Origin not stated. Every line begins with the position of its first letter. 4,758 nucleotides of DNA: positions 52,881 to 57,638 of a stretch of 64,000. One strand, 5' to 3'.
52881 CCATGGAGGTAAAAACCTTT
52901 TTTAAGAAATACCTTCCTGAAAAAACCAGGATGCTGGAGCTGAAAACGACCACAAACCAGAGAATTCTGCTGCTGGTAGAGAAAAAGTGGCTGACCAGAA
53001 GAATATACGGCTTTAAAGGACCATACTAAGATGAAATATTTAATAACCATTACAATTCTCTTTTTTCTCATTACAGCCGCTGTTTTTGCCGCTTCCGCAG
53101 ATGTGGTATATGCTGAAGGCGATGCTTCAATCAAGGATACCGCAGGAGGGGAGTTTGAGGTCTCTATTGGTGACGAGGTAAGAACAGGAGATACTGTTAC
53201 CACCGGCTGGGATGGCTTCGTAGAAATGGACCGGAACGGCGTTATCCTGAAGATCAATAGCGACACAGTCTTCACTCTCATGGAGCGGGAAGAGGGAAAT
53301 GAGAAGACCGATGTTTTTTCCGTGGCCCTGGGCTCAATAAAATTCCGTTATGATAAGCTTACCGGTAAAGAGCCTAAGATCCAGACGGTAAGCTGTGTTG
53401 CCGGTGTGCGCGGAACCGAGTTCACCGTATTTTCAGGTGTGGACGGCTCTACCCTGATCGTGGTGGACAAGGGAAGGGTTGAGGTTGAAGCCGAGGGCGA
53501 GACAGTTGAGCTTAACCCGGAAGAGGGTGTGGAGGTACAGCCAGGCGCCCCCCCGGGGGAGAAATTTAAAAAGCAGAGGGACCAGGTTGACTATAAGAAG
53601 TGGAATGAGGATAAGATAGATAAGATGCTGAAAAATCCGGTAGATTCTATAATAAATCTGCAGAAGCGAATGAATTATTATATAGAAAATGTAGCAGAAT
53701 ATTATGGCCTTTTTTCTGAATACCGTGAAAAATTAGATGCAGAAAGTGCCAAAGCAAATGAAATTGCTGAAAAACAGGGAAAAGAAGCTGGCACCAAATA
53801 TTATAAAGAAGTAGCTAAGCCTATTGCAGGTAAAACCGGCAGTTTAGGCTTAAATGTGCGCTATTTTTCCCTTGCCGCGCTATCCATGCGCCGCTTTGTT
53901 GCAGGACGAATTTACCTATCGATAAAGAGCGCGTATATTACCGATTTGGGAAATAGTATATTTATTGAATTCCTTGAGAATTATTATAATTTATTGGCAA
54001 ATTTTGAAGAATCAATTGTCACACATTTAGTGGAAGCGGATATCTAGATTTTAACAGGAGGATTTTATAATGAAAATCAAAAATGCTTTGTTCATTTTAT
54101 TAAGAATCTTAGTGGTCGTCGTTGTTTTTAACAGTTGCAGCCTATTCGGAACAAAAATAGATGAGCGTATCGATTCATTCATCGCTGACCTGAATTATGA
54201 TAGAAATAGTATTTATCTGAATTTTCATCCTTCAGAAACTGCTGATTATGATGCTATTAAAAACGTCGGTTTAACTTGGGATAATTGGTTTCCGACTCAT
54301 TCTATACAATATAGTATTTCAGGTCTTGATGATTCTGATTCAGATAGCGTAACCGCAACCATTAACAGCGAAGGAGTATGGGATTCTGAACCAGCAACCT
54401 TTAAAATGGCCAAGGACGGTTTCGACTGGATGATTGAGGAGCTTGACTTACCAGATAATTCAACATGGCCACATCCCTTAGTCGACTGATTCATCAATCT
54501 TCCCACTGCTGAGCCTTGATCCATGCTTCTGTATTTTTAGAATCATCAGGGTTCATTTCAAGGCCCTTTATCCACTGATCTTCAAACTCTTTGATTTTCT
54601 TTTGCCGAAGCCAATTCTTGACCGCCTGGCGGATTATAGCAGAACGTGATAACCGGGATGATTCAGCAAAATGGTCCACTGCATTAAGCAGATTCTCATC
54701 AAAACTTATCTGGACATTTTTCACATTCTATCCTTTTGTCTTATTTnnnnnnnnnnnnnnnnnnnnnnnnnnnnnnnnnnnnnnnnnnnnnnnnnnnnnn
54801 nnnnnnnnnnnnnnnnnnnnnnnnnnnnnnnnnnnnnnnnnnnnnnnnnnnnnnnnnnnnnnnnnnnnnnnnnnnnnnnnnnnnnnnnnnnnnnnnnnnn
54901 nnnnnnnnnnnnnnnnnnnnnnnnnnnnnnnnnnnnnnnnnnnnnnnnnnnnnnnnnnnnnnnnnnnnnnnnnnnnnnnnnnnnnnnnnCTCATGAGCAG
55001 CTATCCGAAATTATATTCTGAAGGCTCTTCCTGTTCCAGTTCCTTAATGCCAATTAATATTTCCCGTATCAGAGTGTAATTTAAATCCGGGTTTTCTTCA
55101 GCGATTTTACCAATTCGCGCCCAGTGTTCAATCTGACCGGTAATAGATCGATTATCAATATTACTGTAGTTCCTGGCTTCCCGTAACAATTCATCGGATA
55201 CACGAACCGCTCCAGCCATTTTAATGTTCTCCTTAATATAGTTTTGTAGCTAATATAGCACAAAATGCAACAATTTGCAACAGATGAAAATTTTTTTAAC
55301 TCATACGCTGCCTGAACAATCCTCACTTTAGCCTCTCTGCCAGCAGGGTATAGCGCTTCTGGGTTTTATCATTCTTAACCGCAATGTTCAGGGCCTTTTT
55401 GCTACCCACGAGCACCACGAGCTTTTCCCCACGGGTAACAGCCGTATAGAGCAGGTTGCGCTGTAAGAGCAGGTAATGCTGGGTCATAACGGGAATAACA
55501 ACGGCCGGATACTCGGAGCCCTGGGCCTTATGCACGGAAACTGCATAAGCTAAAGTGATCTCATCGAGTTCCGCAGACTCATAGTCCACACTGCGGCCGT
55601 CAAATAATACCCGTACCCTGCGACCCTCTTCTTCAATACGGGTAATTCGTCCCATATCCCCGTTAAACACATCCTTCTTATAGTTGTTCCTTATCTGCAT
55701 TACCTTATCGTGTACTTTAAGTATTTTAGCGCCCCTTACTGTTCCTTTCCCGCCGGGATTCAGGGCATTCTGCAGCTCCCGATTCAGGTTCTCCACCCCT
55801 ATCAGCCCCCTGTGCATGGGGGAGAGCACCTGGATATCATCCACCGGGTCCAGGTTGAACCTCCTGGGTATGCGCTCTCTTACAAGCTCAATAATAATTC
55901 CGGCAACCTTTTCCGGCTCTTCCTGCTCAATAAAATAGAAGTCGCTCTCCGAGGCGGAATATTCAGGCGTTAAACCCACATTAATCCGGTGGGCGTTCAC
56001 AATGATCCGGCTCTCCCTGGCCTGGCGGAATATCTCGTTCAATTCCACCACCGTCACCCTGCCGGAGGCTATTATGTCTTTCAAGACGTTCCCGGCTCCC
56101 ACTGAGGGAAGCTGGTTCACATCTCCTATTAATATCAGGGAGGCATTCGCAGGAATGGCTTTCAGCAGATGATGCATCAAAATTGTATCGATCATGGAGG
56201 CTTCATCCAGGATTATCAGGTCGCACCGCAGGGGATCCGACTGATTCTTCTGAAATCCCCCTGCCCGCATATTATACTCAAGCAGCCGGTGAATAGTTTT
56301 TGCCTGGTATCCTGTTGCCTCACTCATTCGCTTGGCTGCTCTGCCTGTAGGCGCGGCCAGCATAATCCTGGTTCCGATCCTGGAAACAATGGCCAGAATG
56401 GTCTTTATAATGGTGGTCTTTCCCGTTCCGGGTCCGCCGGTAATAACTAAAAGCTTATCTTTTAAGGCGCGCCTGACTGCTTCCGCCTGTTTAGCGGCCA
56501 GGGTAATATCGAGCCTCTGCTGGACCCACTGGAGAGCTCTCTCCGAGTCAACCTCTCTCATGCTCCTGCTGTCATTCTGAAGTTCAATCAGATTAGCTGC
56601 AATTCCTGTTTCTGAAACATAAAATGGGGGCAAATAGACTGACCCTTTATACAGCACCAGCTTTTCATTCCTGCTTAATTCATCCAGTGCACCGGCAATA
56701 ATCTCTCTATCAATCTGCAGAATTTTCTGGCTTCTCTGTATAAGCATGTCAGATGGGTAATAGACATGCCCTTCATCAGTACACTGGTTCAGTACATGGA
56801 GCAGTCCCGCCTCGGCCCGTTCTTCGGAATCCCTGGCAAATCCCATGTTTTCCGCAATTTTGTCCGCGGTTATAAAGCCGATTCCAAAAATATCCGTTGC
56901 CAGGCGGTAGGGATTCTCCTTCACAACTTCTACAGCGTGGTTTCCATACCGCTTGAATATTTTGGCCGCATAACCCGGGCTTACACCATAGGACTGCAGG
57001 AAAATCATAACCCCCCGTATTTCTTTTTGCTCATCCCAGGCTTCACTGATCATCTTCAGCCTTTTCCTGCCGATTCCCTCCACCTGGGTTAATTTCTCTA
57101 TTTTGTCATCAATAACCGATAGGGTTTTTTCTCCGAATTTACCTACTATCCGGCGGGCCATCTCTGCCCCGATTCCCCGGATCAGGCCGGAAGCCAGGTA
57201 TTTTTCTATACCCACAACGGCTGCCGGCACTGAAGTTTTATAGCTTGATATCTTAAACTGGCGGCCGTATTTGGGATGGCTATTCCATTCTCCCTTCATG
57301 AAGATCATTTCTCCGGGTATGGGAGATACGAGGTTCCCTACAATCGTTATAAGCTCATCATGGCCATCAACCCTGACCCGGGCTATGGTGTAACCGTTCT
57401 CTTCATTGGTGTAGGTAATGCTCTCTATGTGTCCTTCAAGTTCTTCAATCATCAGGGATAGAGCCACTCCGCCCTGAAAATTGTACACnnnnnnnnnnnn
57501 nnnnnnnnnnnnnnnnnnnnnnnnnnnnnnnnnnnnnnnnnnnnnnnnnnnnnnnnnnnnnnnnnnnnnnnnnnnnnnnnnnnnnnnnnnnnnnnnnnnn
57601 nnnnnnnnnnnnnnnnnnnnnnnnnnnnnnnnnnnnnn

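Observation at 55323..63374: Translationally coupled three-gene operon TPR protein, ATPase-PglZ fusion, RecD2-like helicase: candidate methylase-less BREX-related system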

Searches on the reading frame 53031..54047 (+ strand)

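Call 13: search_protein_families(library=pfam, proteins=[window:53031-54047:+], max_evalue=0.001)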
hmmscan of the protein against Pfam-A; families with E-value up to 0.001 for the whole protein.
window:53031-54047:+ (338 aa): 1 family
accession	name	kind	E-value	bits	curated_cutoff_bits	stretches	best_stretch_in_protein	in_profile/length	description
PF04773.18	FecR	-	3.9e-07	30.8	24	1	54-151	1-97/97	FecR protein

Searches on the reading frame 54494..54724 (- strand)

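Call 13: search_protein_families(library=pfam, proteins=[window:54494-54724:-], max_evalue=0.001)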
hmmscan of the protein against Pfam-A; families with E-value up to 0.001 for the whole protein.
window:54494-54724:- (76 aa): 1 family
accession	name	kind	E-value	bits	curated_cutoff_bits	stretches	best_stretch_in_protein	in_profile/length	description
PF01402.27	RHH_1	-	6e-09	36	20.5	1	4-41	2-39/39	Ribbon-helix-helix protein, copG family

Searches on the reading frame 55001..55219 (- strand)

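Call 13: search_protein_families(library=pfam, proteins=[window:55001-55219:-], max_evalue=0.001)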
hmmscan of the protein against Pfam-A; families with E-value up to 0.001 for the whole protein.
window:55001-55219:- (72 aa): 1 family
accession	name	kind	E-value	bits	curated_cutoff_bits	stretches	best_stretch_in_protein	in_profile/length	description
PF11903.14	ParD_like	-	9.7e-20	70.8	23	1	3-60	2-59/73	ParD-like antitoxin of type II bacterial toxin-antitoxin system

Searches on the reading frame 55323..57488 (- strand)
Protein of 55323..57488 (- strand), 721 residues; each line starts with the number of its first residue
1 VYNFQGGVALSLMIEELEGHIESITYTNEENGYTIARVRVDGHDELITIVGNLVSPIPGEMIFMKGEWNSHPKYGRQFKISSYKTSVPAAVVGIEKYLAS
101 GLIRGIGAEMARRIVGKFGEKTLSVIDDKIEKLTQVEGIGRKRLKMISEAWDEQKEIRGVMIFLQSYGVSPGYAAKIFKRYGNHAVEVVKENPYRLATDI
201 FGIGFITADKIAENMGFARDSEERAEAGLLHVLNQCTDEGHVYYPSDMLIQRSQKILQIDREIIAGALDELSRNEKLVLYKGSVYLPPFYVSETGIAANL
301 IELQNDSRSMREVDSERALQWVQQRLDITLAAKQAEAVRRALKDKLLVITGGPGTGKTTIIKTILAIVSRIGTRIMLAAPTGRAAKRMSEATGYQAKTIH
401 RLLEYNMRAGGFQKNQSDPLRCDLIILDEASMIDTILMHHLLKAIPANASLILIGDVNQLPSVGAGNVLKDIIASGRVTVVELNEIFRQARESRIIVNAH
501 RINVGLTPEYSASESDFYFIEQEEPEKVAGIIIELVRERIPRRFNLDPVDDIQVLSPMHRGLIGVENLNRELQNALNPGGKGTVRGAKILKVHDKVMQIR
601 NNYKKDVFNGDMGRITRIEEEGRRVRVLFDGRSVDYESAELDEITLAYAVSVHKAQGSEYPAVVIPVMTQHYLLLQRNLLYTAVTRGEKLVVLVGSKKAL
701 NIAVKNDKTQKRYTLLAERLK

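Call 5: search_protein_families(library=pfam, proteins=[window:55323-57488:-], max_evalue=0.01)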
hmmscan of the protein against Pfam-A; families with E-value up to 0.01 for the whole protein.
window:55323-57488:- (721 aa): 23 families
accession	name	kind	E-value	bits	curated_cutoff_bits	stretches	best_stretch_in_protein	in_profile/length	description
PF13245.12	AAA_19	-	7.5e-47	159.3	25.1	1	334-464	1-133/134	AAA domain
PF13604.12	AAA_30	-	8.7e-45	153.3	27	1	330-508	2-174/191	AAA domain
PF14490.11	HHH_RecD2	-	5e-40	135.8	27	1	153-243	1-92/92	ATP-dependent RecD2 DNA helicase HHH domain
PF23139.1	OB_YrrC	-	6e-27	93.8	27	1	15-88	2-76/76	ATP-dependent DNA helicase YrrC, OB-fold domain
PF18335.7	SH3_13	-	3.3e-21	75.3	41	1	568-629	1-65/65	ATP-dependent RecD-like DNA helicase SH3 domain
PF13538.12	UvrD_C_2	-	1.2e-19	70.3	27.4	1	646-694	1-52/52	UvrD-like helicase C-terminal domain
PF01443.25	Viral_helicase1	-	1.8e-12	48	21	2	347-463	1-100/228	Viral superfamily 1 RNA helicase core domain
PF13086.12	AAA_11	-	7.1e-09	36.2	27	1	330-384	2-64/257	AAA domain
PF14520.12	HHH_5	-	3.4e-06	27.9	27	1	103-151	7-55/57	Helix-hairpin-helix domain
PF09848.15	SLFN-g3_helicase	-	1.5e-05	24.9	24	1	345-491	2-163/354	Schlafen group 3, DNA/RNA helicase domain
PF05970.20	PIF1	-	2.9e-05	24.2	25.9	1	342-493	20-193/223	PIF1-like helicase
PF05127.21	NAT10_TcmA_helicase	-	7.5e-05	23.1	22.7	1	348-445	1-113/176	RNA cytidine acetyltransferase NAT10/TcmA, helicase domain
PF02562.22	PhoH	-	9.7e-05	22.4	27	0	332-397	7-74/205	PhoH-like protein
PF13401.12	AAA_22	-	0.00015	22.5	27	1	344-455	5-122/130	AAA domain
PF20720.3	nSTAND3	-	0.00041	20.5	27.2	1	336-369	9-42/155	Novel STAND NTPase 3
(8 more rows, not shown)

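Call 6: search_protein_families(library=padloc, proteins=[window:55323-57488:-], max_evalue=0.01)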
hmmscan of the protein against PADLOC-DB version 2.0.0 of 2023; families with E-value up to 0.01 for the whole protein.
window:55323-57488:- (721 aa): 28 families (the best 25 are shown)
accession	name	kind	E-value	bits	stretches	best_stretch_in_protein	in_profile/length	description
PDLC01734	typeIV_RecD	-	1e-82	276.7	1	177-720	163-740/763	RecD_0_IVD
PDLC05066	PDC-S68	-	6.9e-57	191.2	2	244-490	486-752/1202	-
PDLC05064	PDC-S68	-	3.3e-56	188.7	2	215-497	546-864/1273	-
PDLC01148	RecD_like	-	3.2e-55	185.7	1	185-705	167-689/719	RecD/Tra ATPase fused to N-terminal HHH domain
PDLC05065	PDC-S68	-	7.4e-53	177.7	2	220-477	479-759/1221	-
PDLC05035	PDC-S53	-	4e-37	125.8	2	222-625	392-761/900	-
PDLC04475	PDC-M16A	-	1.9e-27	94.1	2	330-625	12-338/721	-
PDLC04476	PDC-M16A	-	4.2e-26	89.5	3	343-407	21-87/691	-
PDLC04472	PDC-M16A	-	1.2e-25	88.1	3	343-406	239-301/930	-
PDLC04474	PDC-M16A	-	1.1e-14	51.8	2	342-428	231-318/917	-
PDLC03924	MkoC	-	4.2e-08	29.8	1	315-366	234-288/1136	-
PDLC02350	AbiO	-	9.2e-08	29.3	1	330-461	179-298/468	AbiO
PDLC03920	MkoA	-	3.1e-07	27.1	1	299-380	588-669/1112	-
PDLC04140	mad8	-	7e-07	27.1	1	343-416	26-86/314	mads_8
PDLC03802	RTasHel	-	1.3e-06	25.6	1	623-703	578-660/675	DRT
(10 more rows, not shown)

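Call 7: search_protein_families(library=ncbifam, proteins=[window:55323-57488:-], max_evalue=0.01)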
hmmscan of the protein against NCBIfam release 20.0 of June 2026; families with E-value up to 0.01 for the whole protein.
window:55323-57488:- (721 aa): 19 families
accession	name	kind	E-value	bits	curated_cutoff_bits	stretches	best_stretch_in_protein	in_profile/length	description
TIGR01448.2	helicase_RecD2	equivalog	7.9e-282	936.6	500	1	19-720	1-713/713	SF1B family DNA helicase RecD2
TIGR01447.1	recD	equivalog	2.4e-81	274.1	310.15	1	251-709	78-588/597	exodeoxyribonuclease V subunit alpha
NF008127.0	PRK10875.1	equivalog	4.3e-53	180.8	671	2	268-474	97-322/619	exodeoxyribonuclease V subunit alpha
TIGR02768.1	TraA_Ti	equivalog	4.1e-34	118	590.45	1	317-698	352-718/751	Ti-type conjugative transfer relaxase TraA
NF010464.0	PRK13889.1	subfamily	1.3e-25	89.5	1015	1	304-658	322-668/992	conjugal transfer relaxase TraA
NF010402.0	PRK13826.1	subfamily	3.3e-18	65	1317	1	308-695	362-738/1102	Dtr system oriT relaxase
TIGR02760.1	TraI_TIGR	equivalog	2.5e-13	48.5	929.85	1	322-492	1012-1184/1960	conjugative transfer relaxase/helicase TraI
NF010263.0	PRK13709.1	equivalog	2.3e-12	45.1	2212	1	325-495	964-1138/1752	conjugative transfer relaxase/helicase TraI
NF040671.1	PLuB_AAA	exception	1.2e-07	29.5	999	1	309-385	799-872/1256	PLuB system helicase-like protein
TIGR00376.1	TIGR00376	hypoth_equivalog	3.5e-07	29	348.9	1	324-391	153-221/639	IGHMBP2 family helicase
TIGR02788.1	VirB11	equivalog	2.9e-05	23.3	249.95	1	318-368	117-168/308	P-type DNA transfer ATPase VirB11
NF058533.1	antiphage_ProA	equivalog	6.2e-05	20.6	1500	1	331-366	651-686/1903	anti-phage protein ProA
NF010407.0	PRK13833.1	subfamily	0.001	18.5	499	1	329-368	128-168/323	conjugal transfer protein TrbB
TIGR02782.1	TrbB_P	equivalog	0.0011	18.4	304.55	1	329-382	120-176/303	P-type conjugative transfer ATPase TrbB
NF010248.0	PRK13695.1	equivalog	0.0021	17.8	156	1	347-375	6-34/180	NTPase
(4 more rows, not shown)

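Call 30: find_related_loci(query=window:55326-57452:-, collection=genome_contigs, flank=8000)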
Query window:55326-57452:- (709 aa) in genome_contigs; peptide patterns used: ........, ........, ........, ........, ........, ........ (x = any residue, [..] = any of these).
591 stretches matched a pattern; 569 encode a relative of the query (tblastn E <= 1e-3); the best 80 are kept; 80 distinct loci.
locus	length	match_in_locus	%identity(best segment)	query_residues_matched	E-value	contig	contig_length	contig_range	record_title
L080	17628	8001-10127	81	1-709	0e+0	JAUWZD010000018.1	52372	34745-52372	MAG: Spirochaetales bacterium isolate CSMAG_2727 CSMAG_2727_k141_903364_length_52372_cov_14.8708, whole genome shotgun s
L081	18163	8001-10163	65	1-708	0e+0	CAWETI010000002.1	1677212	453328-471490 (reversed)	MAG: uncultured delta proteobacterium isolate MFD01476.bin.2.41 genome assembly, contig: contig_14930, whole genome shot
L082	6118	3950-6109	64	5-709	0e+0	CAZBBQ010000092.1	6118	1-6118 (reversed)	MAG TPA_asm: uncultured Desulfobacteraceae bacterium isolate SRP191223_co2_79 genome assembly, contig: NODE_14326_length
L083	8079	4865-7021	65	5-708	0e+0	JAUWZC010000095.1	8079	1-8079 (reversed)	MAG: Desulfobacteraceae bacterium isolate CSMAG_2726 CSMAG_2726_k141_902226_length_8079_cov_28.9224, whole genome shotgu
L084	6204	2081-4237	64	5-708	0e+0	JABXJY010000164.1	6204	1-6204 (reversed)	MAG: Desulfobacterales bacterium isolate CR_Bin_129 NODE_206_length_6204_cov_15.878407, whole genome shotgun sequence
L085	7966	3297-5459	64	1-708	0e+0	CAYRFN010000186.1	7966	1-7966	MAG TPA_asm: uncultured Desulfobacteraceae bacterium isolate SRP323688_co1_105 genome assembly, contig: NODE_13130_lengt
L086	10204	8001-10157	64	5-708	0e+0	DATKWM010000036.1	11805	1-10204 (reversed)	MAG TPA_asm: Desulfatiglandales bacterium isolate SMAG_U14163 k141_2108928, whole genome shotgun sequence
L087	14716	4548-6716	63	1-708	0e+0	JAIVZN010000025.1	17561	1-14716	MAG: Deltaproteobacteria bacterium isolate SFP3_US_06_6 NODE_788_length_17561_cov_3.936274, whole genome shotgun sequenc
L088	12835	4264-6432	64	1-708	0e+0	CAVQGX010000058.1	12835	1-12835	MAG: uncultured delta proteobacterium isolate MFD09779.bin.3.209 genome assembly, contig: contig_91541, whole genome sho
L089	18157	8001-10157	64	5-708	0e+0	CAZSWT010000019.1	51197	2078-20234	MAG TPA_asm: uncultured Desulfobacteraceae bacterium isolate binchicken_co100_259 genome assembly, contig: NODE_903_leng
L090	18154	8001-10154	64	5-708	0e+0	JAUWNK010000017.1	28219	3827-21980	MAG: Desulfobacteraceae bacterium isolate CSMAG_2422 CSMAG_2422_k141_479088_length_28219_cov_18.8399, whole genome shotg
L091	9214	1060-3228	64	2-709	0e+0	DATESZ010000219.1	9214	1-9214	MAG TPA_asm: Syntrophales bacterium isolate SMAG_U8302 k141_1471623, whole genome shotgun sequence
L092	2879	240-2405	64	1-709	0e+0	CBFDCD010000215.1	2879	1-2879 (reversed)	MAG TPA_asm: uncultured bacterium isolate SRR26215676_binner13_Refined_54 genome assembly, contig: ERZ25073495.66733, wh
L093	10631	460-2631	63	1-709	0e+0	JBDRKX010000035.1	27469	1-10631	MAG: Elusimicrobiota bacterium isolate MEGAHIT-group-1.744 k141_3697615, whole genome shotgun sequence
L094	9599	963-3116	64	1-708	0e+0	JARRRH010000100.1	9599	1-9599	MAG: Deltaproteobacteria bacterium isolate Spart_223_MAG scaffold_8399, whole genome shotgun sequence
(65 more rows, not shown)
